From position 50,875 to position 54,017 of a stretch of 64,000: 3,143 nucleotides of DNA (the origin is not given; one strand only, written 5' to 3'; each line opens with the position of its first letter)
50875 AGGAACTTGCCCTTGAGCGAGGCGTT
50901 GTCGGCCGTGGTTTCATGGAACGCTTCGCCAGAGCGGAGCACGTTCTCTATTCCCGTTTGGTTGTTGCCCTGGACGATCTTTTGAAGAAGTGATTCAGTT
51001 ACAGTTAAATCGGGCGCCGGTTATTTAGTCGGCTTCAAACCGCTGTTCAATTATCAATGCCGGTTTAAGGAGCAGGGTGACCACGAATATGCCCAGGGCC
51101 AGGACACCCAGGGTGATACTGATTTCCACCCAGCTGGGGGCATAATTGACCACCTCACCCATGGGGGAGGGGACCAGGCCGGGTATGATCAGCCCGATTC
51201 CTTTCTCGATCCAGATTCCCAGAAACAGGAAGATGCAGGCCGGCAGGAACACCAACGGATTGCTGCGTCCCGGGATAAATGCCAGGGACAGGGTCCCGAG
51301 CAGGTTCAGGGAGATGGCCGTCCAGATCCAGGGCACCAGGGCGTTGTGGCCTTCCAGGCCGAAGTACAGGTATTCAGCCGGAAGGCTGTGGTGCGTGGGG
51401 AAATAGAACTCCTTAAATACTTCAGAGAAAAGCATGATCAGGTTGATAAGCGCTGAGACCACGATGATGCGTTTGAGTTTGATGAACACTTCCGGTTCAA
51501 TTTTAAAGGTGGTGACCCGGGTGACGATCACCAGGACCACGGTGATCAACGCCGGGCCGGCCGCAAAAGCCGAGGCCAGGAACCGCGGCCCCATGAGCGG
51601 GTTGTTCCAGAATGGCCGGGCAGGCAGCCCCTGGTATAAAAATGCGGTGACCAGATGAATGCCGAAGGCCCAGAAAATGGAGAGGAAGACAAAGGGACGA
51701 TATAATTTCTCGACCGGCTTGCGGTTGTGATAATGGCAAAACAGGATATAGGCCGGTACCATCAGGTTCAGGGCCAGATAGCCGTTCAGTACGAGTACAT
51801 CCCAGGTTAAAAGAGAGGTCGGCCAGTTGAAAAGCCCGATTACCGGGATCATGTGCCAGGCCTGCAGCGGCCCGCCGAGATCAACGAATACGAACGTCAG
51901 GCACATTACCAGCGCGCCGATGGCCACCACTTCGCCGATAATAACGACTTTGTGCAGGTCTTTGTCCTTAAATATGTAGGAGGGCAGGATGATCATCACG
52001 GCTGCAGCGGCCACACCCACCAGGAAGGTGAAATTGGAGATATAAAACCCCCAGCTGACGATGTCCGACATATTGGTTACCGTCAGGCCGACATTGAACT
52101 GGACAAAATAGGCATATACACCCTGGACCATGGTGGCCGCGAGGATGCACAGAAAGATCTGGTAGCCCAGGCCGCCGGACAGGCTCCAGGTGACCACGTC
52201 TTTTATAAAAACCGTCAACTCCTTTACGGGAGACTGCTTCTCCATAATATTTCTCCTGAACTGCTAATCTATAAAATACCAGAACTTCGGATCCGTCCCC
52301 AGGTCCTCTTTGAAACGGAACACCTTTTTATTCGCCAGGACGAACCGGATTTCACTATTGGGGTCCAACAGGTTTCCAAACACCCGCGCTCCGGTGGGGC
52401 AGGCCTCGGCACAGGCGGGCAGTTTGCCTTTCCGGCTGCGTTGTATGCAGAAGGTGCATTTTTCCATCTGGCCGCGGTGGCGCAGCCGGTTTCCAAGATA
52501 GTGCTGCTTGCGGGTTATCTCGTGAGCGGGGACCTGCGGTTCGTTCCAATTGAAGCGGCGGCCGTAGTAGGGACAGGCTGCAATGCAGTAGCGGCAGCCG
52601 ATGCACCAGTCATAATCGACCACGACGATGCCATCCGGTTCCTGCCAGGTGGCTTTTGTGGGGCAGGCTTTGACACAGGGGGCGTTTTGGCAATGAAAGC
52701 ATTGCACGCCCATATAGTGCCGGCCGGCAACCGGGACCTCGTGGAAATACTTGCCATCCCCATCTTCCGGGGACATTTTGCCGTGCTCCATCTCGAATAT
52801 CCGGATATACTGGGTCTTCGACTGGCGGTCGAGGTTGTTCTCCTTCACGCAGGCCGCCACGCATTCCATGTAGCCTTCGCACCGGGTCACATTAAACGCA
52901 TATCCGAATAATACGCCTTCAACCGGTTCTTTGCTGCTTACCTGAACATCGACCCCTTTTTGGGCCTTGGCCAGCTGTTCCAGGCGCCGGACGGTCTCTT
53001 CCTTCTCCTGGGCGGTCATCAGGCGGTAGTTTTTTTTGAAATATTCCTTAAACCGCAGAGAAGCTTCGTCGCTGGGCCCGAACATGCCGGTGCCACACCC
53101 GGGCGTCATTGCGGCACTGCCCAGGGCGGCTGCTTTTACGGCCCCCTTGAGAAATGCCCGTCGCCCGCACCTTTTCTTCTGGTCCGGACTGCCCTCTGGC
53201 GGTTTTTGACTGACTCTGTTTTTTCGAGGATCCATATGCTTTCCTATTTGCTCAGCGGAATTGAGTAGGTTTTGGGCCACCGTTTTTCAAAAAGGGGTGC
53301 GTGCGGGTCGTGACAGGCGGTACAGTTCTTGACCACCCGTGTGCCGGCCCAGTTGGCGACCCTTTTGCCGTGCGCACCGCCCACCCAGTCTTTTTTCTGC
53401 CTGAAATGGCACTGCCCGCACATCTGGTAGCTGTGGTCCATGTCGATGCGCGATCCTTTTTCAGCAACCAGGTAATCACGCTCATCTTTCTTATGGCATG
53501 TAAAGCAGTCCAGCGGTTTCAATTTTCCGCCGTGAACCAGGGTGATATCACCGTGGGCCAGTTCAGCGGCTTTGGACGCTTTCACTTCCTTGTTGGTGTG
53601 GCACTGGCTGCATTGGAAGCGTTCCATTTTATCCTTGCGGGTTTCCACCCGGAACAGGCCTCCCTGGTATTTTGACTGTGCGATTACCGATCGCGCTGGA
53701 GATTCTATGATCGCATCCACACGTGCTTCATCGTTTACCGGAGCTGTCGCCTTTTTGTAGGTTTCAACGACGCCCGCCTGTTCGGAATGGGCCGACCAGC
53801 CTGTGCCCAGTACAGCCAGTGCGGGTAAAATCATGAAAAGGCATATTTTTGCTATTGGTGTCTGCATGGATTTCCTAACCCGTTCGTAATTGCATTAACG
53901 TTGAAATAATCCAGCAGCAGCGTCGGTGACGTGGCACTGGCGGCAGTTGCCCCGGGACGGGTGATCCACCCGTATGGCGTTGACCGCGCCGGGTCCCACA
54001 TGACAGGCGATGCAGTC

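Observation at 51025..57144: Non-canonical nap operon: NapA and duplicated NapB wired to an NrfBCD-style quinol dehydrogenase instead of NapC or NapGH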

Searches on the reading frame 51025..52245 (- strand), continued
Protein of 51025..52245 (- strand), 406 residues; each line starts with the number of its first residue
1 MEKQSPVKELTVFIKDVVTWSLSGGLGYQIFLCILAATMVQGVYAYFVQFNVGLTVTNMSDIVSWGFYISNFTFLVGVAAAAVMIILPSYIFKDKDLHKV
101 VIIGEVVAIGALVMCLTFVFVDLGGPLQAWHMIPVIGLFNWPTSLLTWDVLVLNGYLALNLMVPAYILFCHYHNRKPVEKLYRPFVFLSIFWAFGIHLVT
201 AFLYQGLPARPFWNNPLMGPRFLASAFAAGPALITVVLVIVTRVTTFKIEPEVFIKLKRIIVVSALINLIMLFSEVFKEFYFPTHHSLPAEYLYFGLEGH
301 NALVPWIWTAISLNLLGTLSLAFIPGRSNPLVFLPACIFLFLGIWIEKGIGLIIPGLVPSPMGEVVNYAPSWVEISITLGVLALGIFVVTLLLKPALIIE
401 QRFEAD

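Call 82: find_encoding_contigs(protein=P0242, flank=8000, max_places=2)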
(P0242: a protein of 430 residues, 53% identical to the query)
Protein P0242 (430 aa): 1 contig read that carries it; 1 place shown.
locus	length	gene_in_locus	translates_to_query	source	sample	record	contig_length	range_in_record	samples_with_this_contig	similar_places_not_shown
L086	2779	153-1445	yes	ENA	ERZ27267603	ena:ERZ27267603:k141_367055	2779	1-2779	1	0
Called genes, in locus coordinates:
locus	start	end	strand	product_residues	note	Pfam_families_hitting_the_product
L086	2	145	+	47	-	?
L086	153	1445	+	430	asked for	PF03916:NrfD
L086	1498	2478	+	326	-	PF01145:Band_7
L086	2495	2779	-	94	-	?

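Call 83: find_encoding_contigs(protein=P0244, flank=8000, max_places=2)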
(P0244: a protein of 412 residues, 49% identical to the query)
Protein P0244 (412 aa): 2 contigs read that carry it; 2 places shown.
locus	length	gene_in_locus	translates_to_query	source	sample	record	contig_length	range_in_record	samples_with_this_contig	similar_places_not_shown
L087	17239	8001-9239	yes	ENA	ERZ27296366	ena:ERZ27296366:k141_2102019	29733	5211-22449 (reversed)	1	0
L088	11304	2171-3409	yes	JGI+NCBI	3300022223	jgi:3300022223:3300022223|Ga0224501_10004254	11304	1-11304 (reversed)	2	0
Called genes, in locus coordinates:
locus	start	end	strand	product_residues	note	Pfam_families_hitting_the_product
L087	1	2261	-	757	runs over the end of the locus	PF09699:Paired_CXXCH_1 (faint), PF14522:Cytochrome_C7 (faint), PF22113:Mtrc-MtrF_II-IV_dom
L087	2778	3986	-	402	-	-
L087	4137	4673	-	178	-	-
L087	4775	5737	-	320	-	PF13442:Cytochrome_CBB3 (weak), PF00034:Cytochrom_C, PF13442:Cytochrome_CBB3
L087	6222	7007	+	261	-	-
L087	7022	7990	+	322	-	PF13183:Fer4_8 (faint), PF12837:Fer4_6 (faint), PF13247:Fer4_11, PF12797:Fer4_2 (weak), PF13237:Fer4_10 (weak), PF12838:Fer4_7, PF13187:Fer4_9 (weak), PF13247:Fer4_11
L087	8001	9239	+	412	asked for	PF03916:NrfD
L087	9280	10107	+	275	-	PF14537:Cytochrom_c3_2 (faint), PF14522:Cytochrome_C7 (faint)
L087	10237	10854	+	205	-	PF22113:Mtrc-MtrF_II-IV_dom (faint), PF13435:Cytochrome_C554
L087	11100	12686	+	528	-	PF03264:Cytochrom_NNT, PF02085:Cytochrom_CIII (faint), PF14522:Cytochrome_C7 (faint)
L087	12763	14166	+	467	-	PF09699:Paired_CXXCH_1 (faint), PF14522:Cytochrome_C7 (faint), PF14537:Cytochrom_c3_2 (faint), PF13435:Cytochrome_C554 (weak)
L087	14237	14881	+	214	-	-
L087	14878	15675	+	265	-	PF01292:Ni_hydr_CYTB (weak)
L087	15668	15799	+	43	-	-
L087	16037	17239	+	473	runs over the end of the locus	PF00890:FAD_binding_2 (weak), PF01134:GIDA (faint), PF01494:FAD_binding_3 (faint), PF07992:Pyr_redox_2, PF12831:FAD_oxidored (weak), PF13450:NAD_binding_8 (faint), PF00070:Pyr_redox, PF02852:Pyr_redox_dim, +1 more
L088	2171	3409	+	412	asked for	PF03916:NrfD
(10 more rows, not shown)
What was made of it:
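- A relative lies among unrelated multihaem cytochromes (call 83).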

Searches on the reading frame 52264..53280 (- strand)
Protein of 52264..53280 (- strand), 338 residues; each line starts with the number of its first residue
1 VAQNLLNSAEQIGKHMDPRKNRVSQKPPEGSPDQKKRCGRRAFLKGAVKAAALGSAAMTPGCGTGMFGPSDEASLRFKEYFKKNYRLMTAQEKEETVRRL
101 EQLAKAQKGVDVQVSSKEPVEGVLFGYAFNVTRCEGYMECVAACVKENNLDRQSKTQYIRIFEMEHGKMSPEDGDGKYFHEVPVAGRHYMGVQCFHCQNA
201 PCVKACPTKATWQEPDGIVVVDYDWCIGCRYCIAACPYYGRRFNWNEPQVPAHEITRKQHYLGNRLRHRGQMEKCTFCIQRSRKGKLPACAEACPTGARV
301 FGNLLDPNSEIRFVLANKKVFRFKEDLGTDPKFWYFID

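Call 3: search_protein_families(library=pfam, proteins=[window:52264-53280:-], max_evalue=0.01)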
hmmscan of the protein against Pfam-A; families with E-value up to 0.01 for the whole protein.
window:52264-53280:- (338 aa): 12 families
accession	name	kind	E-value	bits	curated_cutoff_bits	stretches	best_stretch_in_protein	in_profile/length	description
PF13247.11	Fer4_11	-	2e-20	73.3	26.2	2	189-250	5-68/100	4Fe-4S dicluster domain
PF12838.12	Fer4_7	-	6.7e-12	46.1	27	1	226-298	2-52/52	4Fe-4S dicluster domain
PF13187.11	Fer4_9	-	1.3e-11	44.7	27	2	226-298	2-51/52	4Fe-4S dicluster domain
PF13237.11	Fer4_10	-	3.9e-11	43.1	25.5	2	219-295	2-53/53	4Fe-4S dicluster domain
PF12797.12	Fer4_2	-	8.4e-06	25.9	24.5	1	218-238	2-22/22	4Fe-4S binding domain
PF00037.32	Fer4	-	1.3e-05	25.2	21.1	1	219-238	1-20/24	4Fe-4S binding domain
PF12837.12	Fer4_6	-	2.7e-05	24.3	25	1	218-239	1-22/24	4Fe-4S binding domain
PF13484.11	Fer4_16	-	7.2e-05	23.9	30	0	226-279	2-60/66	4Fe-4S double cluster binding domain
PF14697.11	Fer4_21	-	0.00029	21.3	35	1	193-237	7-52/59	4Fe-4S dicluster domain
PF13534.11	Fer4_17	-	0.00041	21.3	22.2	1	226-296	2-58/61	4Fe-4S dicluster domain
PF13183.11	Fer4_8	-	0.0022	19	27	1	225-297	4-67/68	4Fe-4S dicluster domain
PF12800.12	Fer4_4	-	0.0047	17.6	24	1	224-239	2-17/17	4Fe-4S binding domain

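Call 4: search_protein_families(library=ncbifam, proteins=[window:52264-53280:-], max_evalue=0.01)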
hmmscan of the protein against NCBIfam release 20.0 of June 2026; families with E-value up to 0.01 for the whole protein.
window:52264-53280:- (338 aa): 44 families (the best 25 are shown)
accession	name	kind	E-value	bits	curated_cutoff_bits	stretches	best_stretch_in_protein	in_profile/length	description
NF045797.1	DsrO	equivalog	4.7e-54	183.3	200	1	112-336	31-234/235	sulfate reduction electron transfer complex DsrMKJOP subunit DsrO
NF041782.1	mnquin_red_QrcC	equivalog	2.7e-40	138.5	400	1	125-336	1-225/239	menaquinone reductase iron-sulfur cluster-binding subunit QrcC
TIGR03149.1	cyt_nit_nrfC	equivalog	1.2e-35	122.9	377.6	2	112-246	26-147/225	cytochrome c nitrite reductase Fe-S protein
NF041715.1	arsenate_red_ArrB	equivalog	2e-33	115.9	450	2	255-336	146-225/233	arsenate respiratory reductase iron-sulfur subunit ArrB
NF011569.0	PRK14993.1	equivalog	8.6e-33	113.8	416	1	111-335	30-221/244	tetrathionate reductase subunit TtrB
TIGR02951.1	DMSO_dmsB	equivalog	1.6e-30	106.3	214.1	2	125-250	2-121/161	DMSO/selenate family reductase complex B subunit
NF008134.0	PRK10882.1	equivalog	7.8e-27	94.2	263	1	116-316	31-220/329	hydrogenase 2 operon protein HybA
NF045715.1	sulf_resp_HmcB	equivalog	1.9e-26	92.9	420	1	107-303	23-197/307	sulfate respiration complex iron-sulfur protein HmcB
NF038355.1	FDH3_beta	equivalog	8.5e-21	74.8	240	1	131-303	9-163/180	formate dehydrogenase FDH3 subunit beta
TIGR03478.1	DMSO_red_II_bet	subfamily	2.3e-20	72.8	480.7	1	173-335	114-252/321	DMSO reductase family type II enzyme, iron-sulfur subunit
TIGR01582.1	FDH-beta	equivalog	4.7e-20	71.9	334.7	2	129-245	26-145/283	formate dehydrogenase subunit beta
NF042979.1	EthbenzDh_ebdB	equivalog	9.8e-18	64.1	740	2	187-244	146-204/354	ethylbenzene dehydrogenase subunit beta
TIGR01660.1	narH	equivalog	1.4e-14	53.4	524.05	1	189-247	178-237/492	nitrate reductase subunit beta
NF009408.0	PRK12769.1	equivalog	7.4e-14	50.8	1003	1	189-298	51-141/659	formate-dependent uric acid utilization protein AegA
NF007658.0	PRK10330.1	equivalog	1.9e-13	50.3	260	1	192-299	56-152/181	electron transport protein HydN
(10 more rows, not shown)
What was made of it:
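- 52264..53235 (-): TAT-exported four-cluster-type Fe-S protein (323 aa from the ATG), a DsrO paralogue; predicted three [4Fe-4S] plus one [3Fe-4S]. Best NCBIfam hit is DsrO, 183 bits against a cut-off of 200; NrfC scores 123 against 378 (call 4).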

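Call 34: search_solved_structures(query=window:52264-53280:-, max_evalue=1e-10)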
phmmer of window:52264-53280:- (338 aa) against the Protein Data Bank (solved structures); distinct sequences matched with E-value up to 1e-10: 16.
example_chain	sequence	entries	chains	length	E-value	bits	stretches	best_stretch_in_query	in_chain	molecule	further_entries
2vpw_B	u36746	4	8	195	1.7e-28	102.9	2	266-336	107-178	NRFC PROTEIN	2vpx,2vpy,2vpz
6f0k_B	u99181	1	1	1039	2e-27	99.4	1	129-333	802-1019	Fe-S-cluster-containing hydrogenase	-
6cz7_B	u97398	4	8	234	1.3e-26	96.7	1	266-336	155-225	4Fe-4S ferredoxin, iron-sulfur binding domain protein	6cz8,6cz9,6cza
8k9e_B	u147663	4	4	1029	3.4e-25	92.1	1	125-297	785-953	Fe-S-cluster-containing hydrogenase components 1-like protein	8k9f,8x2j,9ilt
6btm_B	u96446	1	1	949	2.6e-23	85.9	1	189-337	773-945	Alternative Complex III subunit B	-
6lod_B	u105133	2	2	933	1.9e-20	76.5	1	105-335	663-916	Fe-S-cluster-containing hydrogenase components 1-like protein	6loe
2ivf_B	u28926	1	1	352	4.6e-18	68.7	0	188-244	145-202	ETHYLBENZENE DEHYDROGENASE BETA-SUBUNIT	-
7qv7_A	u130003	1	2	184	2.9e-16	62.7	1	189-321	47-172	Hydrogen dependent carbon dioxide reductase subunit HycB3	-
4ydd_B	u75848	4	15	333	1.5e-14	57.1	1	179-335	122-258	DMSO reductase family type II enzyme, iron-sulfur subunit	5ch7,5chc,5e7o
1kqf_B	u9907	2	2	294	2.7e-14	56.3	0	130-247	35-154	FORMATE DEHYDROGENASE, NITRATE-INDUCIBLE, IRON-SULFUR SUBUNIT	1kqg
1q16_B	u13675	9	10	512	1.5e-13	53.8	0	189-246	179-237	Respiratory nitrate reductase 1 beta chain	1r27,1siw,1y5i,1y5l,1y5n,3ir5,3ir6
1y4z_B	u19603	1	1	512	2e-13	53.4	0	189-246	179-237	Respiratory nitrate reductase 1 beta chain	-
3egw_B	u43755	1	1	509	4e-13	52.4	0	189-246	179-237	Respiratory nitrate reductase 1 beta chain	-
9vap_B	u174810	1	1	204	9.4e-13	51.2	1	186-303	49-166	4Fe-4S dicluster domain-containing protein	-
7qv7_B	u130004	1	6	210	3.2e-12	49.4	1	189-299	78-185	Hydrogen dependent carbon dioxide reductase subunit HycB4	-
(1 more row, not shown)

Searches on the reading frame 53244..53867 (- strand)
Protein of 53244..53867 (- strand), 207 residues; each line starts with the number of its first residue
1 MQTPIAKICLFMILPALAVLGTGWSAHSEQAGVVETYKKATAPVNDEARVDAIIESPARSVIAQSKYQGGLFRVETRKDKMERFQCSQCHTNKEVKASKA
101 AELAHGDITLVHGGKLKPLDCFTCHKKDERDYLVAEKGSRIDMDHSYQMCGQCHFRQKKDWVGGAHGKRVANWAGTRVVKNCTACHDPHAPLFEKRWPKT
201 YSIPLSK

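Call 3: search_protein_families(library=pfam, proteins=[window:53244-53867:-], max_evalue=0.01)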
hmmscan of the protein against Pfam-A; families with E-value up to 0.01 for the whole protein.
window:53244-53867:- (207 aa): 5 families
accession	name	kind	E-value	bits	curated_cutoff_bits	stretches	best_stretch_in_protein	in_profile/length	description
PF14522.11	Cytochrome_C7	-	9.2e-06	25.8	24.8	0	83-154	13-66/67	Cytochrome c7 and related cytochrome c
PF22113.1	Mtrc-MtrF_II-IV_dom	-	1.2e-05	25.4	30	1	82-188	27-165/176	Outer membrane cytochrome MtrC/MtrF-like, domains II/IV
PF14537.11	Cytochrom_c3_2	-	2.7e-05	25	25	1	77-154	20-78/79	Cytochrome c3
PF09699.15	Paired_CXXCH_1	-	4.2e-05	23.6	20.6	0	180-190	7-17/41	Doubled CXXCH motif (Paired_CXXCH_1)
PF02085.21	Cytochrom_CIII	-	0.0048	17.7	22.9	0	78-154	41-101/101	Class III cytochrome C family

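Call 4: search_protein_families(library=ncbifam, proteins=[window:53244-53867:-], max_evalue=0.01)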
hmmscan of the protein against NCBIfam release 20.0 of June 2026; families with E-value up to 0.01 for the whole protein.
window:53244-53867:- (207 aa): 6 families
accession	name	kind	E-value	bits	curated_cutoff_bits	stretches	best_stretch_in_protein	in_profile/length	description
NF008659.0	PRK11659.1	equivalog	9.3e-05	22.2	184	0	147-188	46-84/188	cytochrome c nitrite reductase pentaheme subunit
TIGR01905.1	paired_CXXCH_1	subfamily_domain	0.0003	20.6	25.2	0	180-190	7-17/41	doubled CXXCH domain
TIGR03508.1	decahem_SO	subfamily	0.00034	20.2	192.2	0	85-189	4-104/258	DmsE family decaheme c-type cytochrome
TIGR03146.1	cyt_nit_nrfB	equivalog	0.00059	20.1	166.6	0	147-189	11-50/145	cytochrome c nitrite reductase pentaheme subunit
NF041028.1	decahem_GSU2203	exception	0.0033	16.7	325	0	80-191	145-234/317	GSU2203 family decaheme c-type cytochrome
NF041198.1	UshA_like_PCGU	equivalog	0.0034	16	275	1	44-189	361-511/519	UshA-like (seleno)protein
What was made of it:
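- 53244..53867 (-): Periplasmic tetrahaem cytochrome c (207 aa), the cytochrome partner of the Fe-S/NrfD pair. No NapC/NirT match, and the NrfB model scores 20 bits against a cut-off of 167 (calls 3, 4).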

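Call 35: search_solved_structures(query=window:53244-53867:-, max_evalue=1, show_alignments=2)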
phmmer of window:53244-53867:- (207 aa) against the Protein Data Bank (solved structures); distinct sequences matched with E-value up to 1: 5.
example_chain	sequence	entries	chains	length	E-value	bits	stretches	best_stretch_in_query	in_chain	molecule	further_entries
5xtc_h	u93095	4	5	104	0.54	12.7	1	144-187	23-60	NADH dehydrogenase [ubiquinone] iron-sulfur protein 5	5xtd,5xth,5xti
9ti4_h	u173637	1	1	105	0.55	12.7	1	144-187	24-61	NADH dehydrogenase [ubiquinone] iron-sulfur protein 5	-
9cwt_h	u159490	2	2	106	0.56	12.6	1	144-187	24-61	NADH dehydrogenase [ubiquinone] iron-sulfur protein 5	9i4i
6r2q_A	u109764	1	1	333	0.63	12.5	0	144-194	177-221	Cystathionine beta-synthase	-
1bm8_A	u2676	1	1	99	0.68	12.4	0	139-177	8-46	TRANSCRIPTION FACTOR MBP1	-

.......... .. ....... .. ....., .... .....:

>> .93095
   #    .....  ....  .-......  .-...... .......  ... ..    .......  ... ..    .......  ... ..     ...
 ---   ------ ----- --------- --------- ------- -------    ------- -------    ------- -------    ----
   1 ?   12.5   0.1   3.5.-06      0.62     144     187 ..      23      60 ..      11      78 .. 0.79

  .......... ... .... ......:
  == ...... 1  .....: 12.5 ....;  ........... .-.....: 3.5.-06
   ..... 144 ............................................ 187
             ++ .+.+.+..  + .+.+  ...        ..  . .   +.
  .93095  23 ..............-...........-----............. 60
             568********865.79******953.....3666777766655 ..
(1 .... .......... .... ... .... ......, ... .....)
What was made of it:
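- Tried and rejected: Nothing significant (call 35).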
